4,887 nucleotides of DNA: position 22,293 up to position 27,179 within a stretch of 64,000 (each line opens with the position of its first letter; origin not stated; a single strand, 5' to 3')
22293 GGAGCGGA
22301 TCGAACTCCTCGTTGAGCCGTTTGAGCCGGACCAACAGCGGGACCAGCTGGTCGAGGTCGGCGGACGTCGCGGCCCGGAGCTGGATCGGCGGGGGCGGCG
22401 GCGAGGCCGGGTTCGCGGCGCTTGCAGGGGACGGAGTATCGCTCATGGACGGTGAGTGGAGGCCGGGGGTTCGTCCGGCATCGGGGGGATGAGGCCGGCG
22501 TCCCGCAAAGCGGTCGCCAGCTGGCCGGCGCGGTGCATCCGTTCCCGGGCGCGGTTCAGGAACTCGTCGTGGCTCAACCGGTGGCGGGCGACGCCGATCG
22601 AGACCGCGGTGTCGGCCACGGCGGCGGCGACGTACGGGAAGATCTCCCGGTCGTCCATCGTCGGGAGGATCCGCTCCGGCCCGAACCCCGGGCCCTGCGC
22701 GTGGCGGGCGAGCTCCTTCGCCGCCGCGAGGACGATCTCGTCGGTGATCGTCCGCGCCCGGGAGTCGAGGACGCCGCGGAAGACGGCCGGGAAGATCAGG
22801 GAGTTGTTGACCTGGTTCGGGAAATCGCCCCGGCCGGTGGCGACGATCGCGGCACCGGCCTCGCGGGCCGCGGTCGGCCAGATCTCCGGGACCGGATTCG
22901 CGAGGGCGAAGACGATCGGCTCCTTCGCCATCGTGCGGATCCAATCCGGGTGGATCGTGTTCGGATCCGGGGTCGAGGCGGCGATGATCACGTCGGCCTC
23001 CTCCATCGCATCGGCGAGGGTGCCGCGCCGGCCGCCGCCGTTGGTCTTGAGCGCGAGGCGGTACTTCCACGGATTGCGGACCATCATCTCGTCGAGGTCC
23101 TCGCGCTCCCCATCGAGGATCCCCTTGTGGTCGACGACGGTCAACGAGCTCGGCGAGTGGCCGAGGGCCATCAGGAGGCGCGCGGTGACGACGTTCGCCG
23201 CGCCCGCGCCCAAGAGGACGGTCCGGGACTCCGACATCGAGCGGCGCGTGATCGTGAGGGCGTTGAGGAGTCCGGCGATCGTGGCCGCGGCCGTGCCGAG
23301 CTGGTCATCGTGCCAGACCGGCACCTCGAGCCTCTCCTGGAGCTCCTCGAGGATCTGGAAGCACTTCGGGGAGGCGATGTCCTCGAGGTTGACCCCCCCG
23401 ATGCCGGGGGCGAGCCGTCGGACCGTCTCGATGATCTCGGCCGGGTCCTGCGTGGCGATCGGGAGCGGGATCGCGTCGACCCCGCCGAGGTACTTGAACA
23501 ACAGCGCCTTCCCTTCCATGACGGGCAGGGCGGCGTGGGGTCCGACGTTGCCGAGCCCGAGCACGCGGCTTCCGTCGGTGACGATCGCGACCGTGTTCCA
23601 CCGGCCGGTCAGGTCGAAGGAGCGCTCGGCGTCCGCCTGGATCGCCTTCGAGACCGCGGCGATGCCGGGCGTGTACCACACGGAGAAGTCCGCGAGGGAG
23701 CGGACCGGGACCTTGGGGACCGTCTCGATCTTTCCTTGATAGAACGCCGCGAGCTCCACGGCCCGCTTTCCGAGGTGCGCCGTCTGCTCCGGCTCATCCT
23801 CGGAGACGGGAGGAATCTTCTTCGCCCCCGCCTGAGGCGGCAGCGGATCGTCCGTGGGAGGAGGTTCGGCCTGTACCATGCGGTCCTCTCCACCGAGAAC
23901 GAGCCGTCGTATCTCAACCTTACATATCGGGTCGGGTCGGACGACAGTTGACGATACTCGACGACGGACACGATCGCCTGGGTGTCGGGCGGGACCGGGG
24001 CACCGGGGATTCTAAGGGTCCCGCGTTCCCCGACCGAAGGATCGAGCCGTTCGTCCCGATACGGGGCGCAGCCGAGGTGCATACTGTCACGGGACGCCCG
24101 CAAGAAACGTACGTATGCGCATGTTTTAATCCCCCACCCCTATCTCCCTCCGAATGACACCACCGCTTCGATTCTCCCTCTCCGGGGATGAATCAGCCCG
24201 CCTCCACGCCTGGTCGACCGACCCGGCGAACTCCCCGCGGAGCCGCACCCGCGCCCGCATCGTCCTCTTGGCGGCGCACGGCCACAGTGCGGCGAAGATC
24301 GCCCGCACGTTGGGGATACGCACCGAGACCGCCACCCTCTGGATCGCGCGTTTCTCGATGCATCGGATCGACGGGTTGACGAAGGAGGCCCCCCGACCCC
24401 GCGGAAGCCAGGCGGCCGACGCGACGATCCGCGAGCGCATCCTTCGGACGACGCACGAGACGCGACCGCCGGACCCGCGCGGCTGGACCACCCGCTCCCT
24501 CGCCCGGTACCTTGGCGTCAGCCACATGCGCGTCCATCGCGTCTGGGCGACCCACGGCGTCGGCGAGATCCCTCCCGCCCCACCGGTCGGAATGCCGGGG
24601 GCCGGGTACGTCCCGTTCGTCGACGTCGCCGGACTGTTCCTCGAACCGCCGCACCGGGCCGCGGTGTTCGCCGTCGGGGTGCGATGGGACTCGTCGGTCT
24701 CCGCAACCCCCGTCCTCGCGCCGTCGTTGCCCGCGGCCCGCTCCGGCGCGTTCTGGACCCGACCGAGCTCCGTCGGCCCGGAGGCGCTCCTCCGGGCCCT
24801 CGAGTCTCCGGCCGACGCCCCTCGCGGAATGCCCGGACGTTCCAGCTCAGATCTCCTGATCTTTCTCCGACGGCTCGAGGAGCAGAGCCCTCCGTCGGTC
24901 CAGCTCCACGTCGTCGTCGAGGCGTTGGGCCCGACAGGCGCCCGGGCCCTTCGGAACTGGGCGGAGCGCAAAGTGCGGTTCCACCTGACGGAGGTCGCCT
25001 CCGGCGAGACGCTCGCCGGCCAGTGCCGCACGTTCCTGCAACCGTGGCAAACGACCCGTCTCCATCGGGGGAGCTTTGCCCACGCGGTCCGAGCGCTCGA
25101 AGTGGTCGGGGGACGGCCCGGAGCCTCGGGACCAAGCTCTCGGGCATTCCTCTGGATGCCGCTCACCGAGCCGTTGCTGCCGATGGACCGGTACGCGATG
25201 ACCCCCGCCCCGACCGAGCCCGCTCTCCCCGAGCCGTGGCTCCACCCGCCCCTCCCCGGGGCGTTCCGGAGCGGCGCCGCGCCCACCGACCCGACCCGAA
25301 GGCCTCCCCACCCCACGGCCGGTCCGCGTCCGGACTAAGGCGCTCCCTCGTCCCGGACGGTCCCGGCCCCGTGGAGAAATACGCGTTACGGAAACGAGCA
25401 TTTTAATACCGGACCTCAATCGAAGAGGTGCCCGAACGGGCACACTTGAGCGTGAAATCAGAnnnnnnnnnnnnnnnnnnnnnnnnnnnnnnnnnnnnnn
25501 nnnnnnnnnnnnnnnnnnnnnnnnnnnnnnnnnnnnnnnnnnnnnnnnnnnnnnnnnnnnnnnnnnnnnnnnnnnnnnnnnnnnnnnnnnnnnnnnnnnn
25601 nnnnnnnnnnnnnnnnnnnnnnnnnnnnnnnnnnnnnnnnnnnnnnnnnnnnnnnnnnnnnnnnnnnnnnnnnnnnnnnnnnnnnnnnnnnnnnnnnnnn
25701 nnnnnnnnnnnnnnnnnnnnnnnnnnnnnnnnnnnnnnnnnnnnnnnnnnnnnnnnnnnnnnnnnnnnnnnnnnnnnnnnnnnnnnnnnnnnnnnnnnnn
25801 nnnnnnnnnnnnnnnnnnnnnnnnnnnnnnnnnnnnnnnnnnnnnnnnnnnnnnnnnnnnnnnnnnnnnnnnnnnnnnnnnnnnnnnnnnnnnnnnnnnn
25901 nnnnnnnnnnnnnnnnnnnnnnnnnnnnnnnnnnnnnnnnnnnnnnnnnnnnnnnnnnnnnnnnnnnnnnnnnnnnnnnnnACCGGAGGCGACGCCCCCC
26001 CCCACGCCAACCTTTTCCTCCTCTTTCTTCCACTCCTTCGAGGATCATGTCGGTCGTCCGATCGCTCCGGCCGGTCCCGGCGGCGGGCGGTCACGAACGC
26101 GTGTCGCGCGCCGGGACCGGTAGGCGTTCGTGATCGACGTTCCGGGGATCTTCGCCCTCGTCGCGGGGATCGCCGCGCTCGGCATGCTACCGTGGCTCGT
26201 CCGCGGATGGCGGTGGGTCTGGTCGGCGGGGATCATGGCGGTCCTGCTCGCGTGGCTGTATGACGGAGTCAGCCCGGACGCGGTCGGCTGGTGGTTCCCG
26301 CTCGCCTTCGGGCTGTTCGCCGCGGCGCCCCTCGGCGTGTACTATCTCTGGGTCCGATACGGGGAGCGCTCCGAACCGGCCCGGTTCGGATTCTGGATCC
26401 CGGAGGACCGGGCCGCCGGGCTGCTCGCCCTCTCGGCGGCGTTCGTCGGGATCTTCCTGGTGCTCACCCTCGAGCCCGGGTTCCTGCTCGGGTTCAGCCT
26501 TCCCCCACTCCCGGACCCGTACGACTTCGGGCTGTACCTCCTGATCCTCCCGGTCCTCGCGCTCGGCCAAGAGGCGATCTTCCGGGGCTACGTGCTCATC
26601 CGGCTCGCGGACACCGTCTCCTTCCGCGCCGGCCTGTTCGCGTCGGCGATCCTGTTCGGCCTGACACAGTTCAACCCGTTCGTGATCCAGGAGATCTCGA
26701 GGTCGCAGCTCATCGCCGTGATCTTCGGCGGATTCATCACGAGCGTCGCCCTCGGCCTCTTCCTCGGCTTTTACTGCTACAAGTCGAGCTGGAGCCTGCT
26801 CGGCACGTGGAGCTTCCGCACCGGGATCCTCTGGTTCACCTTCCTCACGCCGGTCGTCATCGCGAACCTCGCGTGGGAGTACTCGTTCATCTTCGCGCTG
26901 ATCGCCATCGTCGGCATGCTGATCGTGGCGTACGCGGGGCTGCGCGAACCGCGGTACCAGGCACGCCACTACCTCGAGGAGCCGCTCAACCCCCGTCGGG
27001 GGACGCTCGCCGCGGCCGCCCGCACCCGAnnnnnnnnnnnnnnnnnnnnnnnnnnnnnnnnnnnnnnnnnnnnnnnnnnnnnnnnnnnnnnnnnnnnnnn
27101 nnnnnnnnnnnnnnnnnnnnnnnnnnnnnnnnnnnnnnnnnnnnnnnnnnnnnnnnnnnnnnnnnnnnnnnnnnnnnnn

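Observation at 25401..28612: TasA-like secreted subunit + CPBP(CAAX)-protease::SipW-type signal-peptidase fusion + membrane glycoprotein: candidate archaeal fibre/bundling-pilus locus with a novel fusion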

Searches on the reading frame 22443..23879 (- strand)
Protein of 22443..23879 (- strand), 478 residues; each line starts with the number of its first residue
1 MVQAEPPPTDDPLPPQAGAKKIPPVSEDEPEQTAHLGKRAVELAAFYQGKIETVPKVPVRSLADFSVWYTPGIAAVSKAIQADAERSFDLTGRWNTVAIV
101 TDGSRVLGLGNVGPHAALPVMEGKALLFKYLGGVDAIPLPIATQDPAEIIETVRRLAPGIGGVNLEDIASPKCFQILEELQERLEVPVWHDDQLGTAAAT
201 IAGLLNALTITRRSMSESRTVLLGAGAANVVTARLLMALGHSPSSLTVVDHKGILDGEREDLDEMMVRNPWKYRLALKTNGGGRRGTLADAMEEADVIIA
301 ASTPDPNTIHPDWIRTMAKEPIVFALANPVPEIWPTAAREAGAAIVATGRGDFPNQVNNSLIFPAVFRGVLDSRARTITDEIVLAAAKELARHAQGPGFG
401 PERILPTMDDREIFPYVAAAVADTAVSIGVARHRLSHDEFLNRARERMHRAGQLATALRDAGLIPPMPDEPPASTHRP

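Call 77: search_protein_families(library=pfam, proteins=[window:22443-23879:-], max_evalue=0.0001)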
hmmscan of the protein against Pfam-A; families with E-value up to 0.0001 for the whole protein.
window:22443-23879:- (478 aa): 2 families
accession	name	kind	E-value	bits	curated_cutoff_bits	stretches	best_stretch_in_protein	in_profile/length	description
PF03949.21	Malic_M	-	5.4e-26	91.9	23.5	1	195-425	3-257/258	Malic enzyme, NAD binding domain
PF00390.24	malic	-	1.4e-23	84.1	23.1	1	48-180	1-181/182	Malic enzyme, N-terminal domain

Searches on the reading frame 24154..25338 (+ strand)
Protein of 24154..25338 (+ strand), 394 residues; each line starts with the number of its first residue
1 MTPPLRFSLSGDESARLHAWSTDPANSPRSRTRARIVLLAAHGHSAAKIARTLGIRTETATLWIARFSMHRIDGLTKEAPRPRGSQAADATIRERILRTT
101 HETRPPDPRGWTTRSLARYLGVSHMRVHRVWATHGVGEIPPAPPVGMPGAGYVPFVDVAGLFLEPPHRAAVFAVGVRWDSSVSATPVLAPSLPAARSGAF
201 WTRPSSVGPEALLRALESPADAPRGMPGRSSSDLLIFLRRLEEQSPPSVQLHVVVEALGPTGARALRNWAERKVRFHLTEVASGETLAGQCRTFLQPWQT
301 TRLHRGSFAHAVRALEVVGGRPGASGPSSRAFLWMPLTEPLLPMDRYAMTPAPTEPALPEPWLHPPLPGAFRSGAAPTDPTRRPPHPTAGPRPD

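Call 3: search_protein_families(library=pfam, proteins=[window:24154-25338:+], max_evalue=1)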
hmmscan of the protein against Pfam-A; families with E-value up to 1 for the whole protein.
window:24154-25338:+ (394 aa): 13 families
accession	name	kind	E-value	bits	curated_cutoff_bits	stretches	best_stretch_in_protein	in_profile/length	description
PF13384.12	HTH_23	-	9.6e-12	44.8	24.6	2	27-75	1-49/50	Homeodomain-like domain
PF13565.12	HTH_32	-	8.1e-09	36.4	33.7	1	59-131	1-73/73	Homeodomain-like domain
PF13551.12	HTH_29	-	8.2e-09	35.9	28.1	1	33-85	1-53/64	Winged helix-turn helix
PF13518.12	HTH_28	-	8.7e-05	23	25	1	33-83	2-52/52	Helix-turn-helix domain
PF06056.18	Terminase_5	-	0.031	14.6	20.3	1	41-77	11-47/58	Putative ATPase subunit of terminase (gpP-like)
PF13936.12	HTH_38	-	0.058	13.6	27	1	33-58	10-35/44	Helix-turn-helix domain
PF02796.21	HTH_7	-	0.073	13.7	23.8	0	28-55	3-33/45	Helix-turn-helix domain of resolvase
PF08281.18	Sigma70_r4_2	-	0.081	13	25.7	0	33-66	15-49/54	Sigma-70, region 4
PF01527.26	HTH_Tnp_1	-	0.11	13.2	24.1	0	33-72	12-51/75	Transposase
PF13011.12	LZ_Tnp_IS481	-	0.15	12.9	22.2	1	50-90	32-72/85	leucine-zipper of insertion element IS481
PF04967.18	HTH_10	-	0.23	11.7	23.1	0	108-128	21-41/53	HTH DNA binding domain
PF19889.5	DUF6362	-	0.57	11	31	0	32-61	59-88/98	Domain of unknown function (DUF6362)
PF13542.12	HTH_Tnp_ISL3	-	0.58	10.1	27.4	0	112-130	28-46/51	Helix-turn-helix domain of transposase family ISL3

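Call 4: search_protein_families(library=ncbifam, proteins=[window:24154-25338:+], max_evalue=1)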
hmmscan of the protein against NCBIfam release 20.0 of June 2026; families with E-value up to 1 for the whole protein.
window:24154-25338:+ (394 aa): 5 families
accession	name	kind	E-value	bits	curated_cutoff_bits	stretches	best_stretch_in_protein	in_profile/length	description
NF033545.0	transpos_IS630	equivalog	3.6e-15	56.2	100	1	33-136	2-110/299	IS630 family transposase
NF033577.2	transpos_IS481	equivalog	4.8e-09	36.1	224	1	33-141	2-112/284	IS481 family transposase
NF033546.1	transpos_IS21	equivalog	0.0036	16.9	160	1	38-120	3-79/294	IS21 family transposase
NF033516.0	transpos_IS3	equivalog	0.012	14.9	160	1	33-82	3-53/369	IS3 family transposase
NF040595.1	HTH_Cbp1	equivalog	0.04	13.8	140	1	32-61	51-80/135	CRISPR DNA repeat-binding protein Cbp1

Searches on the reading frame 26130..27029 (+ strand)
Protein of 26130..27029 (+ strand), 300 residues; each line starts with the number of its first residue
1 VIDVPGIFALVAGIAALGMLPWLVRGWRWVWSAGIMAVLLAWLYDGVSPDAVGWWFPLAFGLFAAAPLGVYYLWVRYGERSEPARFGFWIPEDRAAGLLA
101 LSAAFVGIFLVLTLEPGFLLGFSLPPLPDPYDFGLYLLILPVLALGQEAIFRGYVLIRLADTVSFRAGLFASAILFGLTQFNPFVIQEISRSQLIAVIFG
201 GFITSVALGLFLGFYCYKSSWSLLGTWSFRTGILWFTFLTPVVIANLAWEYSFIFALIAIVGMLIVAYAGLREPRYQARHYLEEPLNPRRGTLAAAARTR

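Call 51: search_solved_structures(query=A3, max_evalue=10, show_alignments=3)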
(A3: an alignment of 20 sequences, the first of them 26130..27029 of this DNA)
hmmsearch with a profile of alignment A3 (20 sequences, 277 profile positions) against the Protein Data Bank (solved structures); distinct sequences matched with E-value up to 10: 0.

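Call 63: search_protein_representatives(alignment_id=A4)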
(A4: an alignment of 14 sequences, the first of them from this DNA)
Query: 14 sequences, 289 profile positions. Proteins with E-value up to 0.001 (for the whole library): 543; up to 1e-10: 55; up to 1e-30: 31. The best 150 are listed.
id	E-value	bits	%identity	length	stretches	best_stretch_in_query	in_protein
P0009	1.3e-104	366.3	-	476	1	1-289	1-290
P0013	6.8e-102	357.4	-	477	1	1-289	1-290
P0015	2.4e-97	342.5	-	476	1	1-289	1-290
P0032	1.2e-94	333.7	-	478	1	1-288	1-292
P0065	2.1e-90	319.7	-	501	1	14-288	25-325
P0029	8.7e-84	298.0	-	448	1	29-289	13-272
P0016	1.4e-82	294.0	-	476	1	3-289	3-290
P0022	1.5e-81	290.6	-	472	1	4-289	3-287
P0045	6.4e-80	285.3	-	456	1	22-289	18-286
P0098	2.5e-79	283.4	-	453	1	30-289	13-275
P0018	2.8e-75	270.1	-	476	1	8-289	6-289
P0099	1.7e-67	244.5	-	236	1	12-235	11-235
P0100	3.7e-67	243.4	-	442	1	29-287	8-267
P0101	1.4e-66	241.5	-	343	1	26-288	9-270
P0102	2.8e-65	237.3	-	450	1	29-289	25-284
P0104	6.1e-64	232.8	-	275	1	22-285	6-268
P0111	3.0e-46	174.7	-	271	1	23-281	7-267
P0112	3.8e-44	167.9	-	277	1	28-281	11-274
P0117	2.3e-31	126.0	-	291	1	28-281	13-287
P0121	8.1e-22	94.6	-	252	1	35-271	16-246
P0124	4.3e-19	85.7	-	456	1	40-273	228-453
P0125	4.9e-19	85.5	-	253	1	32-271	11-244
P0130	5.1e-15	72.3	-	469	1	57-246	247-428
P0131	7.6e-14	68.4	-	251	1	33-270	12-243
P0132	2.6e-13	66.7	-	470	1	30-271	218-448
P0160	1.0e-07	48.3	-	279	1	59-237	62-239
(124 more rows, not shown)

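Call 64: search_protein_families(library=pfam, proteins=[P0104, P0111, P0117, P0121, P0125, P0131, P0124, P0130, P0132, P0160], max_evalue=0.01)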
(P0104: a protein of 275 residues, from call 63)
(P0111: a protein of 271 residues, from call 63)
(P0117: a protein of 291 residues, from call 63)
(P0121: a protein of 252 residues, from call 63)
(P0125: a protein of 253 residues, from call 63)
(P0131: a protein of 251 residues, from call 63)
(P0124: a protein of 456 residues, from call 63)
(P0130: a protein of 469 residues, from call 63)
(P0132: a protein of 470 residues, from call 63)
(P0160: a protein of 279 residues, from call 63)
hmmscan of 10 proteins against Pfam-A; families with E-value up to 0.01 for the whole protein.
P0104 (275 aa): 1 family
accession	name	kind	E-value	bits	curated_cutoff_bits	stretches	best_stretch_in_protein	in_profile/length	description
PF02517.21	Rce1-like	-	1e-06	29.3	22.4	1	116-201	5-76/93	Type II CAAX prenyl endopeptidase Rce1-like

P0111 (271 aa): 1 family
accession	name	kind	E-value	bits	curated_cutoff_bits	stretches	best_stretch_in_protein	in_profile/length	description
PF02517.21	Rce1-like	-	2.4e-08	34.6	22.4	1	120-217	5-87/93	Type II CAAX prenyl endopeptidase Rce1-like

P0117 (291 aa): 1 family
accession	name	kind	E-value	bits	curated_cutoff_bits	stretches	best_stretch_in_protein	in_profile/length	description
PF02517.21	Rce1-like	-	7e-08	33.1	22.4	1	137-238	7-89/93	Type II CAAX prenyl endopeptidase Rce1-like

P0121 (252 aa): 1 family
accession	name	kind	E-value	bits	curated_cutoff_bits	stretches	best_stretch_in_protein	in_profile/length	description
PF02517.21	Rce1-like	-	3.2e-11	43.8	22.4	1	116-204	7-85/93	Type II CAAX prenyl endopeptidase Rce1-like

P0125 (253 aa): 1 family
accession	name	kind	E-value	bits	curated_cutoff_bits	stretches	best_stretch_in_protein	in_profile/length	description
PF02517.21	Rce1-like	-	7.8e-06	26.5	22.4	1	115-203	7-86/93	Type II CAAX prenyl endopeptidase Rce1-like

P0131 (251 aa): 1 family
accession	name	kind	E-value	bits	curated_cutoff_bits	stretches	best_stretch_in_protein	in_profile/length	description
PF02517.21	Rce1-like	-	6.9e-14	52.3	22.4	1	110-207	5-90/93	Type II CAAX prenyl endopeptidase Rce1-like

P0124 (456 aa): 1 family
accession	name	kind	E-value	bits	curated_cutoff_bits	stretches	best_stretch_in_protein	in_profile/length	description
PF02517.21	Rce1-like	-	6.6e-11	42.8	22.4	1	320-411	6-87/93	Type II CAAX prenyl endopeptidase Rce1-like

P0130 (469 aa): 1 family
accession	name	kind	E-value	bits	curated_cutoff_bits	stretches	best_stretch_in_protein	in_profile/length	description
PF02517.21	Rce1-like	-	4.1e-14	53.1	22.4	1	322-415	4-90/93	Type II CAAX prenyl endopeptidase Rce1-like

P0132 (470 aa): 1 family
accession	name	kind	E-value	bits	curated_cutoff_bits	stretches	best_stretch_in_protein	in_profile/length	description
PF02517.21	Rce1-like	-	1.6e-10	41.5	22.4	1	318-410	4-89/93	Type II CAAX prenyl endopeptidase Rce1-like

P0160 (279 aa): 1 family
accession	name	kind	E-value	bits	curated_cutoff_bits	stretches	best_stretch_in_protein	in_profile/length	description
PF02517.21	Rce1-like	-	2.1e-17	63.6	22.4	1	135-234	5-89/93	Type II CAAX prenyl endopeptidase Rce1-like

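Call 66: find_encoding_contigs(protein=P0111, flank=5000, max_places=2)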
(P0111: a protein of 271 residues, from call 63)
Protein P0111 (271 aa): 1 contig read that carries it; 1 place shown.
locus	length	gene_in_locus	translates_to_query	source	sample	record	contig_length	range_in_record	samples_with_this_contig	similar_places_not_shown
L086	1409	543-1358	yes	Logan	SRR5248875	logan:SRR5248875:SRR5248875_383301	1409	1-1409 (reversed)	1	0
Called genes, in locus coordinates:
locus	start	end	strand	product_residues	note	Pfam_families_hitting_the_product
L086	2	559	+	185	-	?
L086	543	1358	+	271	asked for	PF02517:Rce1-like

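Call 67: find_encoding_contigs(protein=P0104, flank=5000, max_places=2)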
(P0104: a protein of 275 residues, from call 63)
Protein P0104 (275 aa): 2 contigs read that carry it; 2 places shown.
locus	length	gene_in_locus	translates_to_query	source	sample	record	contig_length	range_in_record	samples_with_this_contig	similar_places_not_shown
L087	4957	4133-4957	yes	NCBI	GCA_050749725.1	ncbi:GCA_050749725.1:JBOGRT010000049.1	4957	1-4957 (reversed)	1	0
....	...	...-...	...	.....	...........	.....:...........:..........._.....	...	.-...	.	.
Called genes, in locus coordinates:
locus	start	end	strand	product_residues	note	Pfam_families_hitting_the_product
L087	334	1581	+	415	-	PF14690:Zn_ribbon_ISL3, PF13542:HTH_Tnp_ISL3, PF01610:DDE_Tnp_ISL3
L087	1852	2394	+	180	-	PF00578:AhpC-TSA, PF08534:Redoxin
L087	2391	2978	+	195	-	PF13462:Thioredoxin_4, PF01323:DSBA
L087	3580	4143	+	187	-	PF14947:HTH_45 (weak)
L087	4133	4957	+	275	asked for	PF02517:Rce1-like (weak)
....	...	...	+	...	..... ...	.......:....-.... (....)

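Call 68: find_encoding_contigs(protein=P0117, flank=6000, max_places=2)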
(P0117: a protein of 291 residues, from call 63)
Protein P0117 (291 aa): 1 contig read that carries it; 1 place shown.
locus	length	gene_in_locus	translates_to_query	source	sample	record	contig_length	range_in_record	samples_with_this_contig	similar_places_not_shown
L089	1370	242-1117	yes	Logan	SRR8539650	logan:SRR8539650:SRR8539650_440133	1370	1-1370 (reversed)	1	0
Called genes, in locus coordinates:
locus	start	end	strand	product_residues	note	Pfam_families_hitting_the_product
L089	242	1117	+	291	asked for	PF02517:Rce1-like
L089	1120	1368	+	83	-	?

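Call 69: find_encoding_contigs(protein=P0112, flank=6000, max_places=2)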
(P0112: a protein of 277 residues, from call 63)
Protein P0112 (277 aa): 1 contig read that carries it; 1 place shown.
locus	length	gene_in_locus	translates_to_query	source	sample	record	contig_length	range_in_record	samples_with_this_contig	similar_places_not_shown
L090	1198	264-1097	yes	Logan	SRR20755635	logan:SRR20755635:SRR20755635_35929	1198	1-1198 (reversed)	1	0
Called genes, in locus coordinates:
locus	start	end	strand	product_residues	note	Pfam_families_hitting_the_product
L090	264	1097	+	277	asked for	PF02517:Rce1-like (weak)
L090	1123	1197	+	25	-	?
